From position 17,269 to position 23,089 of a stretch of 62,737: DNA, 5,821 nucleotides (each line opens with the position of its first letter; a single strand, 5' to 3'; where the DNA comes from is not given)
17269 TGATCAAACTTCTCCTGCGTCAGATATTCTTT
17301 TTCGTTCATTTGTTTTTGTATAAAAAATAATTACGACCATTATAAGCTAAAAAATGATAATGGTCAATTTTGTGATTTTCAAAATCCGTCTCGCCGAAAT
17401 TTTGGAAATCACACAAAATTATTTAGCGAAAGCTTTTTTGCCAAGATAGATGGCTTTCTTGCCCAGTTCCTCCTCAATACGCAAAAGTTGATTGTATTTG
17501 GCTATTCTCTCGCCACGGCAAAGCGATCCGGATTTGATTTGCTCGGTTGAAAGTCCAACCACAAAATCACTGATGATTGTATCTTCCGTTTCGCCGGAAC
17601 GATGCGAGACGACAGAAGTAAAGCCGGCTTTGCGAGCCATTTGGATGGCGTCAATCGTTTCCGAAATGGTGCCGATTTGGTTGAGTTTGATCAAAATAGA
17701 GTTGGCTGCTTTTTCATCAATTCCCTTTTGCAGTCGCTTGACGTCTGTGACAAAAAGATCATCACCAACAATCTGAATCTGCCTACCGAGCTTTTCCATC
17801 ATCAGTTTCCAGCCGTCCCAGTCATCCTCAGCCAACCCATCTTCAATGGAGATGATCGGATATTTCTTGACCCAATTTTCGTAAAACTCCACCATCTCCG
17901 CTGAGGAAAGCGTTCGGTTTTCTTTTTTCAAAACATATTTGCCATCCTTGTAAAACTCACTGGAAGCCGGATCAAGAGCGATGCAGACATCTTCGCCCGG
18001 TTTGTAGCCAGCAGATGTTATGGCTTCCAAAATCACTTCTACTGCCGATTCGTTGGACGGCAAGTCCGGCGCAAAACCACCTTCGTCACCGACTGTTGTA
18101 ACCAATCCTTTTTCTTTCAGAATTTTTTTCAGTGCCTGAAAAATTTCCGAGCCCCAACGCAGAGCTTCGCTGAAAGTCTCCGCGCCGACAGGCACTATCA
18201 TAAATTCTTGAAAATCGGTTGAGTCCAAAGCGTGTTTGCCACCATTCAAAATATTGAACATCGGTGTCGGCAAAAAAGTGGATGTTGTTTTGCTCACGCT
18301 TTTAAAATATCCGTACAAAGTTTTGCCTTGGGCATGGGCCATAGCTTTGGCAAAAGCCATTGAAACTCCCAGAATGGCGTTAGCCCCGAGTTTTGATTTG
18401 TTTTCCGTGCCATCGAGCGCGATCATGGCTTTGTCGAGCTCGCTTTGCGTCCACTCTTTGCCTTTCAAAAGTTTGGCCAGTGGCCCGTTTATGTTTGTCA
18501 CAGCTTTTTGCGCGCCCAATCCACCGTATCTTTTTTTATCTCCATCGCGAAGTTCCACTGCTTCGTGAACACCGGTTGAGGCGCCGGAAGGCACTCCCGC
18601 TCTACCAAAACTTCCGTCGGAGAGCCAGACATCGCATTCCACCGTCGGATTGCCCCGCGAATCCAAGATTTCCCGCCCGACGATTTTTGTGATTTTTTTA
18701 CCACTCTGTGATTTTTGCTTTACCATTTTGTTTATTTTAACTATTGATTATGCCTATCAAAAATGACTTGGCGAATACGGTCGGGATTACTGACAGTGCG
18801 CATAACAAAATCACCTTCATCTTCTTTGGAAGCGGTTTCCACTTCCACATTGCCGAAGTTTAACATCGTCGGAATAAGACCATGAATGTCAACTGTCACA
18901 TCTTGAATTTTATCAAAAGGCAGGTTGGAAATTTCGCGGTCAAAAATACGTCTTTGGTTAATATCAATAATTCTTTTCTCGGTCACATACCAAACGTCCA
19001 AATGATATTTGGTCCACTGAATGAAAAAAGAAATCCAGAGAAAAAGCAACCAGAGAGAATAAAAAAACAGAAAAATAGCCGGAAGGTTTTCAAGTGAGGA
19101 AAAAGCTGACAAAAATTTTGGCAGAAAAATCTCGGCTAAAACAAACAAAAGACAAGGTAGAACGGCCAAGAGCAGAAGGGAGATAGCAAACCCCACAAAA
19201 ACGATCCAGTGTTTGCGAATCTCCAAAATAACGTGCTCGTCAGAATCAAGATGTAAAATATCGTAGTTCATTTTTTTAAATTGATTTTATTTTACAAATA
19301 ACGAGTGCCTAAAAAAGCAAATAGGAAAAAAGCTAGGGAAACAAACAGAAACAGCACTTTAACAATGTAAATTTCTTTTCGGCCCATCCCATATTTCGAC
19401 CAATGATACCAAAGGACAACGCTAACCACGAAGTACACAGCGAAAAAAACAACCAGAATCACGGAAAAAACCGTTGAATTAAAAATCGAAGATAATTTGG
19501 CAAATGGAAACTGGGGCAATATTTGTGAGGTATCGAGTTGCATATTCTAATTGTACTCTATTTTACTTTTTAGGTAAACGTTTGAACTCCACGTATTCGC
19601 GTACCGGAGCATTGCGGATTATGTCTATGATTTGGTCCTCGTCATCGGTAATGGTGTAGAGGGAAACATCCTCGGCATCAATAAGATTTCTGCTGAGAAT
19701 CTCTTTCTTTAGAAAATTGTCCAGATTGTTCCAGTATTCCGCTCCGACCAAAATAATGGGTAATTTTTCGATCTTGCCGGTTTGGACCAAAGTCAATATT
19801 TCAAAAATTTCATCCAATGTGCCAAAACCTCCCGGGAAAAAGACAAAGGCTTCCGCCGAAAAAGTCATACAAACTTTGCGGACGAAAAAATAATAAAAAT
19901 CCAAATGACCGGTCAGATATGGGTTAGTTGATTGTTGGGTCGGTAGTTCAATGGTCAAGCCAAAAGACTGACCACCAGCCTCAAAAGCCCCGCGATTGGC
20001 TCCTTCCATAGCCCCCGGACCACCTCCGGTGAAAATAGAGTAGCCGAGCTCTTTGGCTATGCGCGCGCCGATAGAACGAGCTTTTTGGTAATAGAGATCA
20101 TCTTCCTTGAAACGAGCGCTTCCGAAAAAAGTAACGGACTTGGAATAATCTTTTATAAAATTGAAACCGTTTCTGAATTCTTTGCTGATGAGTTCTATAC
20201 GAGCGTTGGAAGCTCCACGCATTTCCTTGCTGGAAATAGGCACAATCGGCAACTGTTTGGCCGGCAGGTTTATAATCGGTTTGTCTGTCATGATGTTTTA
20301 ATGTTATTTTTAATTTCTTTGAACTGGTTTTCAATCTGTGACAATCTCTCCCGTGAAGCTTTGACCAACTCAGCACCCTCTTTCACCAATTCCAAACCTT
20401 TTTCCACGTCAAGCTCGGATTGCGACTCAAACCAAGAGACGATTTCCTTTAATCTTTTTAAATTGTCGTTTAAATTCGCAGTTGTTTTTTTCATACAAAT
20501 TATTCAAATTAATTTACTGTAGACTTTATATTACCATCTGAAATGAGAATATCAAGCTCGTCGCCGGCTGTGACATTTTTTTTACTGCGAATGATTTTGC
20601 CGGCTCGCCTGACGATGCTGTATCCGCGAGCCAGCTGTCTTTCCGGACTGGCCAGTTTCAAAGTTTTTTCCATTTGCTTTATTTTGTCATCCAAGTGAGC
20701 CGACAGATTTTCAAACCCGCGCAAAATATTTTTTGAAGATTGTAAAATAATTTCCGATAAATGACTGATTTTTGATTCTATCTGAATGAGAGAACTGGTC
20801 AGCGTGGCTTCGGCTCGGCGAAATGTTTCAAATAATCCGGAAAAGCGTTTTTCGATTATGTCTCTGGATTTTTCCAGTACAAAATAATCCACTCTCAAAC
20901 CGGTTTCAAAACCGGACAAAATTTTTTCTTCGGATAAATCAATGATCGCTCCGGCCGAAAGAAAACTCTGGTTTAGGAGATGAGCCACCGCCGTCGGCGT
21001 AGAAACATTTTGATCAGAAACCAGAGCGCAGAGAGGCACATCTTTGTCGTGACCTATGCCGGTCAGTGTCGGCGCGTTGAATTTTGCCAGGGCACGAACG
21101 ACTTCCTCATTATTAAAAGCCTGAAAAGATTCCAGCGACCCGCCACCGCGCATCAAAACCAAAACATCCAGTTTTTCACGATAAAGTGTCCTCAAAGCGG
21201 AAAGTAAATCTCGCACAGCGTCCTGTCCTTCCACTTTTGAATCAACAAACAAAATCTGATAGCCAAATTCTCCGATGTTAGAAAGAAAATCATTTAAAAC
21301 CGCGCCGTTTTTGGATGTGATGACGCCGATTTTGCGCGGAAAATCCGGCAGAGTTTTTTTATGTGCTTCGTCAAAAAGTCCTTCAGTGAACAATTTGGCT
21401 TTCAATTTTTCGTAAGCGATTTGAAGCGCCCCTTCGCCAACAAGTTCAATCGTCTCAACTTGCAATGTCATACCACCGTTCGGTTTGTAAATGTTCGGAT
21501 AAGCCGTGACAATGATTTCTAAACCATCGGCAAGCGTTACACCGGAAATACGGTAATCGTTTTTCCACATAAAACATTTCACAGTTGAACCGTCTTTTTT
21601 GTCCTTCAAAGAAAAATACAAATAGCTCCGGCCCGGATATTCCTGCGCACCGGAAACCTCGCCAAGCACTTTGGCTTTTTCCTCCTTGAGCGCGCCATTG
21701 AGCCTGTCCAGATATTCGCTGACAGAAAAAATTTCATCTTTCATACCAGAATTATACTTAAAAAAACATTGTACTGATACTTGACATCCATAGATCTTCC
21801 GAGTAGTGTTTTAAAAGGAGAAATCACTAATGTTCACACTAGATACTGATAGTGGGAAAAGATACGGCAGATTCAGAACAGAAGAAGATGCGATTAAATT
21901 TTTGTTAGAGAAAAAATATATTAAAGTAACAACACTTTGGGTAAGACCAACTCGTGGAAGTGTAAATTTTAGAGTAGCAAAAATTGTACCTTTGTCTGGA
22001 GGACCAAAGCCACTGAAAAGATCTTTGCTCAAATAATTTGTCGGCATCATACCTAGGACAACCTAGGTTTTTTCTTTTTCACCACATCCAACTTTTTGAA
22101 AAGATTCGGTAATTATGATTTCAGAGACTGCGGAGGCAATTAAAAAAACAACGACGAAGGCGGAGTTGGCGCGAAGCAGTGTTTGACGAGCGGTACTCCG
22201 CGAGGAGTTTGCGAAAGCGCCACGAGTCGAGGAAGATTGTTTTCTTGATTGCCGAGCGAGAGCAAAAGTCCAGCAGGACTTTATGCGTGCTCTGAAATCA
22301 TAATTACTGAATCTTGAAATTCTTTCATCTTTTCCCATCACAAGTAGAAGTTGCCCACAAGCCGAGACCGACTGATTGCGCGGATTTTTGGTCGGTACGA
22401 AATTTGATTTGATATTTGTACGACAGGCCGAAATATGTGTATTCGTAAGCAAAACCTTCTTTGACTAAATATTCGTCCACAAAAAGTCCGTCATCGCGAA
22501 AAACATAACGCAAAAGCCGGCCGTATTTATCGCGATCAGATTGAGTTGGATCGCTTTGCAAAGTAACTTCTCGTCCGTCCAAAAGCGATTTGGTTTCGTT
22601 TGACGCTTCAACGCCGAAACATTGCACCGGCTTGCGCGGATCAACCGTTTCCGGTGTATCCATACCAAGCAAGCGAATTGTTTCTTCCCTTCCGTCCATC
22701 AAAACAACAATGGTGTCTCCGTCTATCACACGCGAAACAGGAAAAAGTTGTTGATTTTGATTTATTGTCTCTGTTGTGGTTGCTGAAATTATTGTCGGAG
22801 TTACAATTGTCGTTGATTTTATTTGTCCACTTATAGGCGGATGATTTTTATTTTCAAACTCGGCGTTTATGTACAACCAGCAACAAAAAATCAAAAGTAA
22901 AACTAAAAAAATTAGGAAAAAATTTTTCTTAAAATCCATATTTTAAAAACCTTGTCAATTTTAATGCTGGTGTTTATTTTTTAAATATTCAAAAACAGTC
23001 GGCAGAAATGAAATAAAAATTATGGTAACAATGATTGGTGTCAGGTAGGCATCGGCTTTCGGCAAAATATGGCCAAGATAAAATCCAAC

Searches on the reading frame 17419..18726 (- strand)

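Call 69: search_protein_families(library=pfam, proteins=[window:17419-18726:-], max_evalue=0.00001)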
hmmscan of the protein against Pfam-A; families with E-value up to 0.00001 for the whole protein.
window:17419-18726:- (435 aa): 3 families
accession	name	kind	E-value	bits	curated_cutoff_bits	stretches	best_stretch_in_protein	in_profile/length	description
PF00113.28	Enolase_C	-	8.2e-130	432.8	21.5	1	151-433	3-293/296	Enolase, C-terminal TIM barrel domain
PF03952.21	Enolase_N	-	4.9e-53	179.2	35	1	12-140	1-130/131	Enolase, N-terminal domain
PF07476.17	MAAL_C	-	1.3e-06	28.2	27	1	309-384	132-206/249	Methylaspartate ammonia-lyase C-terminus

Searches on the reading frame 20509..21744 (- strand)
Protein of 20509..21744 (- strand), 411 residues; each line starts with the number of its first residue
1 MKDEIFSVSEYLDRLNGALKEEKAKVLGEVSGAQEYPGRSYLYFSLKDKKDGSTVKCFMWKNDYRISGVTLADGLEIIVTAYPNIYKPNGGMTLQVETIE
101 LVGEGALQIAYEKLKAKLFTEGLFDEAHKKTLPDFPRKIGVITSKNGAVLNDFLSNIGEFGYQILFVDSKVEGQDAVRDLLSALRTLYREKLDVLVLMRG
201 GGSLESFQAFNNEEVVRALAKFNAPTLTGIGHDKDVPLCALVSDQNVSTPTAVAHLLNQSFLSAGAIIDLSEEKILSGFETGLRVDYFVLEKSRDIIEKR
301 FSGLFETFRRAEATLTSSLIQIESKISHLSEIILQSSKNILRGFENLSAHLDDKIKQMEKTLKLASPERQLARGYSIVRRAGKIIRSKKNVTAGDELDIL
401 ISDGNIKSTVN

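Call 69: search_protein_families(library=pfam, proteins=[window:20509-21744:-], max_evalue=0.00001)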
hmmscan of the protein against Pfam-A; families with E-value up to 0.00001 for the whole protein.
window:20509-21744:- (411 aa): 2 families
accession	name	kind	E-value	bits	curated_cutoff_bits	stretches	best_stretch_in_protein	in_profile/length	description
PF02601.20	Exonuc_VII_L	-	1.8e-59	202.3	35.9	1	123-408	1-314/315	Exonuclease VII, large subunit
PF13742.12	tRNA_anti_2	-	1.8e-15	57.4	27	1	6-100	1-95/95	OB-fold nucleic acid binding domain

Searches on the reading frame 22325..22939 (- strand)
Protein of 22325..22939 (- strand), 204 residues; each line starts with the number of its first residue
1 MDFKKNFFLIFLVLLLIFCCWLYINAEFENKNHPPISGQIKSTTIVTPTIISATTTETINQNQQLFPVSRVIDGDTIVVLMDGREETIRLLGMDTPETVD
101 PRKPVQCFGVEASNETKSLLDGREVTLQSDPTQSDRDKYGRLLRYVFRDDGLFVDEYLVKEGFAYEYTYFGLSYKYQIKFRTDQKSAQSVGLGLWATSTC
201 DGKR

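Call 39: search_protein_families(library=pfam, proteins=[window:22325-22939:-], max_evalue=0.001)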
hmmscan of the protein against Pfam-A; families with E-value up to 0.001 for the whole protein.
window:22325-22939:- (204 aa): 1 family
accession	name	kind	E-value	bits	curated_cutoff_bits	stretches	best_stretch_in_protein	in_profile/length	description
PF00565.23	SNase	-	2.2e-21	76.8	21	1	87-196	1-106/107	Staphylococcal nuclease homologue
